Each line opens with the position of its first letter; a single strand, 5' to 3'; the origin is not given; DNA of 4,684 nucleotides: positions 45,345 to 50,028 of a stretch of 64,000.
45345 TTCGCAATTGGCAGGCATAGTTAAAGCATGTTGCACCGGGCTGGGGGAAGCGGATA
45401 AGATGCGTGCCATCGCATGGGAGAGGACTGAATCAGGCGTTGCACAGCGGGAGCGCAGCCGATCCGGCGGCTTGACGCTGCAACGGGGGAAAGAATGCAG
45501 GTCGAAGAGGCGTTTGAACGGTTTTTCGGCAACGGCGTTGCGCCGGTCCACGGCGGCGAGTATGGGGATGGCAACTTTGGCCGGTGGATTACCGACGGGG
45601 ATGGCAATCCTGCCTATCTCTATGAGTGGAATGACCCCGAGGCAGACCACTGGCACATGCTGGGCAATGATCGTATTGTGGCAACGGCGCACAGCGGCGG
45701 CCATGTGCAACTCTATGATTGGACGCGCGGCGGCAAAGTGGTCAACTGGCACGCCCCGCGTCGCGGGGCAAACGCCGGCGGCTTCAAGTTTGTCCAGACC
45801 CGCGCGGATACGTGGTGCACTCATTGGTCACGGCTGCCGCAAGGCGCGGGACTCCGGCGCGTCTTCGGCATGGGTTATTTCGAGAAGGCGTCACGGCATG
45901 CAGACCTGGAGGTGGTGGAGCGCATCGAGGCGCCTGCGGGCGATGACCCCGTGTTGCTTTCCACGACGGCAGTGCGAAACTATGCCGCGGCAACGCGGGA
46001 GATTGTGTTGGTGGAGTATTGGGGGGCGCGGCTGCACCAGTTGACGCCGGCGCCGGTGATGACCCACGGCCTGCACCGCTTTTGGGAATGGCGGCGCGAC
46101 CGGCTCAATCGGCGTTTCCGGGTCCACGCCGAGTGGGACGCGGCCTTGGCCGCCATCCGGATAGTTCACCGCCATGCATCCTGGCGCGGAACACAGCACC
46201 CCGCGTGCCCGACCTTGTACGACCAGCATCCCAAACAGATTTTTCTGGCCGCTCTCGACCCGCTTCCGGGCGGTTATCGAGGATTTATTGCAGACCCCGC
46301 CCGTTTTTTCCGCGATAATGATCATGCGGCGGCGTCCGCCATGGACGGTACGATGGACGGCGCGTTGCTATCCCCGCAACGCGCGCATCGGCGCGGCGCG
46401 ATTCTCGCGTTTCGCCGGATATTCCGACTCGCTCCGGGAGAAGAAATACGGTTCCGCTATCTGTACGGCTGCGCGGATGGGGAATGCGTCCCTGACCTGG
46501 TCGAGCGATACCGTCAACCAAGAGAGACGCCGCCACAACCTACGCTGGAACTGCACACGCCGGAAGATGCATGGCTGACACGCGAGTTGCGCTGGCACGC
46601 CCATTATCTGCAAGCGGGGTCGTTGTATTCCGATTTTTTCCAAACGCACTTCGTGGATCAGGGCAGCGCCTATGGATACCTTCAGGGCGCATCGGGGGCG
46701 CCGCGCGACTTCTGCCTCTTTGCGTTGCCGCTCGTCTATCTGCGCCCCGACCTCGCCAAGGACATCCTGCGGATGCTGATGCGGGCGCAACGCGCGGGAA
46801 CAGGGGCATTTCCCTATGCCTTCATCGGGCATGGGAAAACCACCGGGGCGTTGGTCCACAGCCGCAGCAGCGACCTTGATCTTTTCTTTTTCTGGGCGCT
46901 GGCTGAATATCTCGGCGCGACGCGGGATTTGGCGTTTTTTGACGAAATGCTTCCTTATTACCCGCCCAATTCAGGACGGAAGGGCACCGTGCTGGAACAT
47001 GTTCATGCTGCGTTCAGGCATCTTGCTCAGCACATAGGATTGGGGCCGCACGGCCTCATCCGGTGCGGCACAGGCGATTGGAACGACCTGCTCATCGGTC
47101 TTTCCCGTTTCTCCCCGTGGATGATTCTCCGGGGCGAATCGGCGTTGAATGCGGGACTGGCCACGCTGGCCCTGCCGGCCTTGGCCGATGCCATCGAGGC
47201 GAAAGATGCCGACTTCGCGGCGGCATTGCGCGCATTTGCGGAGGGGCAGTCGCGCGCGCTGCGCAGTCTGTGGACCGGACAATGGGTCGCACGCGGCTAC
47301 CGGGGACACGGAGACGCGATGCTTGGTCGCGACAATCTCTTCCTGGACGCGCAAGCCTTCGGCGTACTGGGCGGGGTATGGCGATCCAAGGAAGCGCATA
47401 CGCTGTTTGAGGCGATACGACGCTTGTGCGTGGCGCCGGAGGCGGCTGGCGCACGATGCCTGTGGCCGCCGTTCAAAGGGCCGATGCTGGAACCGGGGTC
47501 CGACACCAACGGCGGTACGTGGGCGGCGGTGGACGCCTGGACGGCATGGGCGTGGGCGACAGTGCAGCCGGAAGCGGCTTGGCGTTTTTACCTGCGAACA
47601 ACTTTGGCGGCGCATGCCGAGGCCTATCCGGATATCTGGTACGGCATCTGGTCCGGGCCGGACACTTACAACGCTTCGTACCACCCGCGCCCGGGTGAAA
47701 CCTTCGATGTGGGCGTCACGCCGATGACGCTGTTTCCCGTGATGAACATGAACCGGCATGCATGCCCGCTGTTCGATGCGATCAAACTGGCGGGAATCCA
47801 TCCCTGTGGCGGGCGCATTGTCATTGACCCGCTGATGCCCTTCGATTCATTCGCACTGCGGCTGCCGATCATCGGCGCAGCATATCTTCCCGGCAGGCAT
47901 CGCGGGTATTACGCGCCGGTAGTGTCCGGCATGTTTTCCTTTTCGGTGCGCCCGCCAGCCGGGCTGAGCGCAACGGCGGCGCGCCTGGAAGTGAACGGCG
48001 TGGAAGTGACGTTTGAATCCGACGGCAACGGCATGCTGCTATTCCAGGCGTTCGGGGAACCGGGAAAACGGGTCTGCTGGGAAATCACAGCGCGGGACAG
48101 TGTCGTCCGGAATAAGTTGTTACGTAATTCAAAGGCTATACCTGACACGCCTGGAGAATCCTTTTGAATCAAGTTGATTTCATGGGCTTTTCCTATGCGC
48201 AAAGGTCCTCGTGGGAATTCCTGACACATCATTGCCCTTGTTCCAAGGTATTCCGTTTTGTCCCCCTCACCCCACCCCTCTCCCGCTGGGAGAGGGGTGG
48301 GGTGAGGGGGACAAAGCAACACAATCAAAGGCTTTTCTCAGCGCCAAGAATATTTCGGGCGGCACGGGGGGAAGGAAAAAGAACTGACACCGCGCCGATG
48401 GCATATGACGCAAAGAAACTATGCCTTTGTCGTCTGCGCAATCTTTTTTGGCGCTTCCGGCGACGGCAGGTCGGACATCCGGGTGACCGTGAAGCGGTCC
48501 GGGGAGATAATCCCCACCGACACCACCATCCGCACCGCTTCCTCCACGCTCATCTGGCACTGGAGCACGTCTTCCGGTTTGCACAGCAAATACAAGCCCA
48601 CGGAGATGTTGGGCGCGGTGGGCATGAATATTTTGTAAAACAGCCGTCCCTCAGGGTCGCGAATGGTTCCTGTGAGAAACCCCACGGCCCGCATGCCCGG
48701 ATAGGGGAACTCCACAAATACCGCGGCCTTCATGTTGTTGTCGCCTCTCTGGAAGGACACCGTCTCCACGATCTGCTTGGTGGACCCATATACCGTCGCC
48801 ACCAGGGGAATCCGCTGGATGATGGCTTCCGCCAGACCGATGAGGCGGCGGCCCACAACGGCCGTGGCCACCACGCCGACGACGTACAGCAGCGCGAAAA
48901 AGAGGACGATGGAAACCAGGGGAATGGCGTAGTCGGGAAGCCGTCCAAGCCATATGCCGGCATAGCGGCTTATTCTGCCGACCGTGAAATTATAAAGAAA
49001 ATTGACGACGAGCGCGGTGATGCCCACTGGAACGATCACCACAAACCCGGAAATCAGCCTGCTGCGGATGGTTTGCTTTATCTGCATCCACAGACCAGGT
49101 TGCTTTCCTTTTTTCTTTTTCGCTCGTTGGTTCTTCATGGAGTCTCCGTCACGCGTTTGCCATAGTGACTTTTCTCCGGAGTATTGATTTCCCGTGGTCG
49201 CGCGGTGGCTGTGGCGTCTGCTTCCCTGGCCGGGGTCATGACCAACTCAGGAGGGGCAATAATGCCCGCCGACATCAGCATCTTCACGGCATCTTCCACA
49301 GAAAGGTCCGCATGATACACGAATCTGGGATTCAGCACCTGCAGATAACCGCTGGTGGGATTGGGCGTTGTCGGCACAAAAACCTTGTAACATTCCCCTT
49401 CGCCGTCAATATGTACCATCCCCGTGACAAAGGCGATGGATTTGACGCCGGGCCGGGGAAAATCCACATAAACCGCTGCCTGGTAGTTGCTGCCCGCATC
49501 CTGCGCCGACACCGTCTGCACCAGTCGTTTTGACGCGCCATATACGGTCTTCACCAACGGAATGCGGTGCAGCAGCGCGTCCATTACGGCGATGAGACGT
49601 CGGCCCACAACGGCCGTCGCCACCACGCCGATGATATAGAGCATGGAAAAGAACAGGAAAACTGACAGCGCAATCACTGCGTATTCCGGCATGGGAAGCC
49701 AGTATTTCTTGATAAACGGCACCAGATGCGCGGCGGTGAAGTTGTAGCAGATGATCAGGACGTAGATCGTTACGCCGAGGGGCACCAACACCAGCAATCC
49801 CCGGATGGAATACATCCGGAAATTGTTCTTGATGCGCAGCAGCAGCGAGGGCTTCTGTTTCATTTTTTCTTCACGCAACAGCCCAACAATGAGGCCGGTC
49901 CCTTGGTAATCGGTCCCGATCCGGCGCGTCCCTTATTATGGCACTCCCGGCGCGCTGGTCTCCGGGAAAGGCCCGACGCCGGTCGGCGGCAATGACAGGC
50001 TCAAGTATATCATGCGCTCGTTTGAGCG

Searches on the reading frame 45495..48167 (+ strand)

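Call 7: search_protein_families(library=pfam, proteins=[window:45495-48167:+], max_evalue=0.01)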
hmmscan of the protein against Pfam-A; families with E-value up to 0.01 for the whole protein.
window:45495-48167:+ (890 aa): 2 families
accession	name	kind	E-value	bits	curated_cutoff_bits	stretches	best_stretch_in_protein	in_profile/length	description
PF17167.11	Glyco_hydro_94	-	2.5e-20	73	27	1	408-699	58-361/420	Glycosyl hydrolase 94 superfamily, catalytic domain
PF06165.18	GH94_b-supersand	-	3e-05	24.1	23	1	53-325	5-251/251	Glycosyl hydrolase 94, supersandwich domain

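Call 8: search_protein_families(library=padloc, proteins=[window:45495-48167:+], max_evalue=0.01)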
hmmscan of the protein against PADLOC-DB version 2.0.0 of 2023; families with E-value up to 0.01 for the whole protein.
window:45495-48167:+ (890 aa): 0 families

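Call 9: search_protein_families(library=ncbifam, proteins=[window:45495-48167:+], max_evalue=0.01)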
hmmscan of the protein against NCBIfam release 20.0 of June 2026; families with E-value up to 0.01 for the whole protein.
window:45495-48167:+ (890 aa): 0 families

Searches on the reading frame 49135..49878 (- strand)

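Call 85: search_protein_families(library=pfam, proteins=[window:49135-49878:-], max_evalue=0.001)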
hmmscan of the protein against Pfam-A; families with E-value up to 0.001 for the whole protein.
window:49135-49878:- (247 aa): 1 family
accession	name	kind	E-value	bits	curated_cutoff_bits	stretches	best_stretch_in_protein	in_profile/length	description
PF04367.18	DUF502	-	8.9e-28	96.7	23.8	1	75-176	2-107/107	Protein of unknown function (DUF502)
